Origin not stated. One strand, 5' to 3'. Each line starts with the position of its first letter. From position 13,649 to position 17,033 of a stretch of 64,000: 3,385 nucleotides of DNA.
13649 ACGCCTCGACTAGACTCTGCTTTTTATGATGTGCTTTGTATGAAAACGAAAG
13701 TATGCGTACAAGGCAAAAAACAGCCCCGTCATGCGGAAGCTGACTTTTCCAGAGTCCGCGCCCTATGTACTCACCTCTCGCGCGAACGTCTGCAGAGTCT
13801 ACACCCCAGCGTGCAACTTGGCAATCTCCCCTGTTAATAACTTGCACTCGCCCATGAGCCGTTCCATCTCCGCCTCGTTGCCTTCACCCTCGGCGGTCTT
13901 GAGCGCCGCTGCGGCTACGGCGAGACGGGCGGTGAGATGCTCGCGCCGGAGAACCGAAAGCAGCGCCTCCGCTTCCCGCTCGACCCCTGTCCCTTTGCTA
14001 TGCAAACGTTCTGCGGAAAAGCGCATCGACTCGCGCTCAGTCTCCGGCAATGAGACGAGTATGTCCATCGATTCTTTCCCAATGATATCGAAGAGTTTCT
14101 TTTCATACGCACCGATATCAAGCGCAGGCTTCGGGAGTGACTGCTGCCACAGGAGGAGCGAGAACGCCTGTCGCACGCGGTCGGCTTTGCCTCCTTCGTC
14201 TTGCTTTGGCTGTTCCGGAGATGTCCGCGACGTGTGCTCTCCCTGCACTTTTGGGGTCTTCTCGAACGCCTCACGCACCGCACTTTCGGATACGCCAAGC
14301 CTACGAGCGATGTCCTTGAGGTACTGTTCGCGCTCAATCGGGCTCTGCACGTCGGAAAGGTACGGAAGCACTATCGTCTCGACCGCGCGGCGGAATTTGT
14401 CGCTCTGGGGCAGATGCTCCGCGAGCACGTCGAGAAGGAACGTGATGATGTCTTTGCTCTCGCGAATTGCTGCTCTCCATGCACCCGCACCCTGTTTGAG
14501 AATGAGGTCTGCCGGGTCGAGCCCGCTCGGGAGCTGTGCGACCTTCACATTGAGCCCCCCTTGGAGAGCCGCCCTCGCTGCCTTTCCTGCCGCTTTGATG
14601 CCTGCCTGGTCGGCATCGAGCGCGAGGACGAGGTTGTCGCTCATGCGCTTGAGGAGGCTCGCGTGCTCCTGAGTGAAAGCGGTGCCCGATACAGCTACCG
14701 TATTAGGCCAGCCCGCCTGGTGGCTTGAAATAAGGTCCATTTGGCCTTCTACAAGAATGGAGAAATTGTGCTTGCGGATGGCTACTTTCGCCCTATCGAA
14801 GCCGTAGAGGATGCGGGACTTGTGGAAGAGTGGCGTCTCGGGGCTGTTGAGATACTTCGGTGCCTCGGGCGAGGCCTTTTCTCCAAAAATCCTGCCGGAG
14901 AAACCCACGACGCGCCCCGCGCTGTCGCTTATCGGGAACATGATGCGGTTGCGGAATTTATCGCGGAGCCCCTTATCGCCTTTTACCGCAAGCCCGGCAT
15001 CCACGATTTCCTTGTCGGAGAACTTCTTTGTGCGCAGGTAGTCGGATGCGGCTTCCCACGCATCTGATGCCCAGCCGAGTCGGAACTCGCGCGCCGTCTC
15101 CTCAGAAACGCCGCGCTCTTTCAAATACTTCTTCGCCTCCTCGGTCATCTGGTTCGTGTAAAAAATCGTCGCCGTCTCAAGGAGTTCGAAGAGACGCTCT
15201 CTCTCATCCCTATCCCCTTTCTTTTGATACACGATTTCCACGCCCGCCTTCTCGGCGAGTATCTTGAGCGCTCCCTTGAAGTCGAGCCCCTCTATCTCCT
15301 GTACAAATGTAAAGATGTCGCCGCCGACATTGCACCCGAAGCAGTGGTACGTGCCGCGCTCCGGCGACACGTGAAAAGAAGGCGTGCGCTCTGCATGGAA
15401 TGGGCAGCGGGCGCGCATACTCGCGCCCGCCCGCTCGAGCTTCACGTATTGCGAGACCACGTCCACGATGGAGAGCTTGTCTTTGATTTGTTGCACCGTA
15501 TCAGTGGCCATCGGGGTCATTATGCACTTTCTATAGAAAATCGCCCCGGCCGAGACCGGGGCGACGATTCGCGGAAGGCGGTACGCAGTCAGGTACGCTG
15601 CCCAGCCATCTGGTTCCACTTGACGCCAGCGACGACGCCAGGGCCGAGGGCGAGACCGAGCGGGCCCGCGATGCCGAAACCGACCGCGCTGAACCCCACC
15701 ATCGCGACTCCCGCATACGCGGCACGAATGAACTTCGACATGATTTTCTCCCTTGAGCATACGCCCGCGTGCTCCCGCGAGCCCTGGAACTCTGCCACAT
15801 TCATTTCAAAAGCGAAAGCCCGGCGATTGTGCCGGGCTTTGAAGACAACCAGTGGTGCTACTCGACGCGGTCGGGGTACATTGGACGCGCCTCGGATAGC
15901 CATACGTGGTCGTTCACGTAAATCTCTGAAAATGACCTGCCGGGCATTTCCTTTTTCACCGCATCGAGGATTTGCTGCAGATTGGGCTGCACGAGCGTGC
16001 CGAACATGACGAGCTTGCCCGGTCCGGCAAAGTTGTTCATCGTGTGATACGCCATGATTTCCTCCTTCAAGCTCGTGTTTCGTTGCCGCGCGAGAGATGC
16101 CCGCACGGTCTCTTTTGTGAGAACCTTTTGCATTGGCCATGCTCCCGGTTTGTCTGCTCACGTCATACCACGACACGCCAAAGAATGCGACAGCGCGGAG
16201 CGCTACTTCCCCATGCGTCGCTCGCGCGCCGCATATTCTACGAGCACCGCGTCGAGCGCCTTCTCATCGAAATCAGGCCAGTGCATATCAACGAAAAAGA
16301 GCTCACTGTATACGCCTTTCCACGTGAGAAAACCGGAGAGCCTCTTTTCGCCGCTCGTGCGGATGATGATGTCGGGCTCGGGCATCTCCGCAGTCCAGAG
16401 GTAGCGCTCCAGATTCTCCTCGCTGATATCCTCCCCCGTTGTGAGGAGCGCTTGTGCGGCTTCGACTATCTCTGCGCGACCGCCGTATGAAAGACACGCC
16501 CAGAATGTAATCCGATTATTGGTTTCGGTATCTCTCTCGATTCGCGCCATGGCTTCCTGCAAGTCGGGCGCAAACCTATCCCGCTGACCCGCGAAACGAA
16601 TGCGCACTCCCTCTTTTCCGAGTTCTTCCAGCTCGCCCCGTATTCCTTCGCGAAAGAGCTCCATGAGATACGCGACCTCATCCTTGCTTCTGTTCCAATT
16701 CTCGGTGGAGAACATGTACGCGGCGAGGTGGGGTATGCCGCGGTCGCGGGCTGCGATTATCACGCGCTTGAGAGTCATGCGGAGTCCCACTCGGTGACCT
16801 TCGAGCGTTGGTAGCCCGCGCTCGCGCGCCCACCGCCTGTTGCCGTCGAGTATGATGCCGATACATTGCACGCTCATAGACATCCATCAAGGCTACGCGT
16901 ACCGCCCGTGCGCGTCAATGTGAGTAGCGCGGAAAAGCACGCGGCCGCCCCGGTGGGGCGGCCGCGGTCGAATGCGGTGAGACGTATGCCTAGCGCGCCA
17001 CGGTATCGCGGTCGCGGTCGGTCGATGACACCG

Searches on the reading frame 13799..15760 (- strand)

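Call 78: search_protein_families(library=pfam, proteins=[window:13799-15760:-], max_evalue=0.001)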
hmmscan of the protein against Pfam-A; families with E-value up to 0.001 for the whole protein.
window:13799-15760:- (653 aa): 8 families
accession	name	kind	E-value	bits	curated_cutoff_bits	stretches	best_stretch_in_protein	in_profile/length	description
PF08275.17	DNAG_N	-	2.2e-40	138.1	26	1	203-325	8-128/128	DNA primase catalytic core, N-terminal domain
PF01807.25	Zn_ribbon_DnaG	-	1e-34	118.7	24.9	1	86-180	3-97/98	CHC2 zinc finger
PF13155.12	Toprim_2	-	3.8e-21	75.7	22.1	1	335-419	1-87/88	Toprim-like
PF13662.12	Toprim_4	-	7.4e-18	65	25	1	335-407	4-83/85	Toprim domain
PF01751.28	Toprim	-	2.5e-09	37.6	23.1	1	335-408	3-94/96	Toprim domain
PF10410.14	DnaB_bind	-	1.5e-07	32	20.6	1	462-492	25-55/56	DnaB-helicase binding domain of primase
PF13362.12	Toprim_3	-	2.6e-05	25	27.2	1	335-425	3-94/95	Toprim domain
PF10668.15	Phage_terminase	-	0.0002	21.4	22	0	480-497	24-41/67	Phage terminase small subunit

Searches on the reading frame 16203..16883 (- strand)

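Call 78: search_protein_families(library=pfam, proteins=[window:16203-16883:-], max_evalue=0.001)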
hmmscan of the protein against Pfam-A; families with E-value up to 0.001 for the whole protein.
window:16203-16883:- (226 aa): 1 family
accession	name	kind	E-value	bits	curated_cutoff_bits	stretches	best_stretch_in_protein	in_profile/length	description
PF01255.24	Prenyltransf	-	2.4e-73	246.8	27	1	11-225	1-219/219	Putative undecaprenyl diphosphate synthase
